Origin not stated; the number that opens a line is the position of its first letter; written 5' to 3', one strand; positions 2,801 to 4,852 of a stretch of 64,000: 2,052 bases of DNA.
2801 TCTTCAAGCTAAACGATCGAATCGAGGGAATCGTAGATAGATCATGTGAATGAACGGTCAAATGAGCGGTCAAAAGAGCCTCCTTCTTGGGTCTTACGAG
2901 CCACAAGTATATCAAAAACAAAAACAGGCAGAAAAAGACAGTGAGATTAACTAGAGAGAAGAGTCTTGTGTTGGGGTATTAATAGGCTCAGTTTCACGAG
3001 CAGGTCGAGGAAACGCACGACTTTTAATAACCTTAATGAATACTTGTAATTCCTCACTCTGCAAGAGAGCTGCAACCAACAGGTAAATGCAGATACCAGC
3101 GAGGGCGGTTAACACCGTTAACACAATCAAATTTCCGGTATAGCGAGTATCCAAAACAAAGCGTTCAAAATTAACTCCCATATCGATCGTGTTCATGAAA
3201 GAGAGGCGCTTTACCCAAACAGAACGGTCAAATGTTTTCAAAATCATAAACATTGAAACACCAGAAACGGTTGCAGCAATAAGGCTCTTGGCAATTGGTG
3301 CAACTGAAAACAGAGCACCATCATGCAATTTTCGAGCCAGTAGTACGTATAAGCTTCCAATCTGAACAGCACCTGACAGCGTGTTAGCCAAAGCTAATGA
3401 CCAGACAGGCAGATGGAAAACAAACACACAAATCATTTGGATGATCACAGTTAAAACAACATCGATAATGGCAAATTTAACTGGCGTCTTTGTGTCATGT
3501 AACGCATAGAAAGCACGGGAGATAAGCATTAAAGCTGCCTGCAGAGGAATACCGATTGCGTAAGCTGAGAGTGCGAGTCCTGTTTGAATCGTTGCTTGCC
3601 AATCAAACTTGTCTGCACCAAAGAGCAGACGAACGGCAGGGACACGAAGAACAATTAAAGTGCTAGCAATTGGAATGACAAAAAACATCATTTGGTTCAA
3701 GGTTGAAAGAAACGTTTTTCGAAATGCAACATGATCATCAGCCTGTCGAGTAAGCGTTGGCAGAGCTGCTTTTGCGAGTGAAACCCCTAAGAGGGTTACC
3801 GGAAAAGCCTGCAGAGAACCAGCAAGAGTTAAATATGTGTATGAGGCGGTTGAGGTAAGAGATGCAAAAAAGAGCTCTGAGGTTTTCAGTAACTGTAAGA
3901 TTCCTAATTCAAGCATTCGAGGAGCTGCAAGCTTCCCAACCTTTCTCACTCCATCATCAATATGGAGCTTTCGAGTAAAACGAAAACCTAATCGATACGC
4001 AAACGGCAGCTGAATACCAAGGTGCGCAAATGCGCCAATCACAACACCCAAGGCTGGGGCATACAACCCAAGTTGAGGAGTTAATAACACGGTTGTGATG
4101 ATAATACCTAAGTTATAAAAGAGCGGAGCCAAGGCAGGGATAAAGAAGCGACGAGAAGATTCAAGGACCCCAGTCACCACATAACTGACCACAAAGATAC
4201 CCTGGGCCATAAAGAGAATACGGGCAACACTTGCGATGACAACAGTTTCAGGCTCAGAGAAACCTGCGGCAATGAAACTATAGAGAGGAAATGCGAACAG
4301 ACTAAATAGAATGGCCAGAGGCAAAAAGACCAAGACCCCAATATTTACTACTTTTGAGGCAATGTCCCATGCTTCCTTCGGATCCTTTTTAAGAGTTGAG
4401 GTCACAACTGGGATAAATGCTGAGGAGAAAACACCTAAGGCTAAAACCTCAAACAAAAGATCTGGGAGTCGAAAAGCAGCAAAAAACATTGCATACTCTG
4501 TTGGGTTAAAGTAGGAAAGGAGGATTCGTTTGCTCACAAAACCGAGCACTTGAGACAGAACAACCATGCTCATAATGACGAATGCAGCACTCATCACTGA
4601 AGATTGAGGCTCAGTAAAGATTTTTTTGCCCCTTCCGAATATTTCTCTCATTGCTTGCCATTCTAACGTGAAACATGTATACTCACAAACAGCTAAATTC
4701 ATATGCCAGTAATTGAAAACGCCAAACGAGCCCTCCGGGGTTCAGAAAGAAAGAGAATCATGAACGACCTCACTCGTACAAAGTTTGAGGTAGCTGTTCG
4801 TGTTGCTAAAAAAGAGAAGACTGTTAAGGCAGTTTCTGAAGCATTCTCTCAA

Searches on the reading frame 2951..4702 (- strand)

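Call 71: search_protein_families(library=pfam, proteins=[window:2951-4702:-], max_evalue=0.001)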
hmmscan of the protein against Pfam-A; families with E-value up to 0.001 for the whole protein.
window:2951-4702:- (583 aa): 2 families
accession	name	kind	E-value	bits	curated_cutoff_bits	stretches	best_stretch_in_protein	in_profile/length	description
PF03023.19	MurJ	-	2.9e-67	227.7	27.4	1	71-487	12-433/451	Lipid II flippase MurJ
PF13440.11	Polysacc_synt_3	-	4.7e-11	42.9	23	1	130-363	58-286/293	Polysaccharide biosynthesis protein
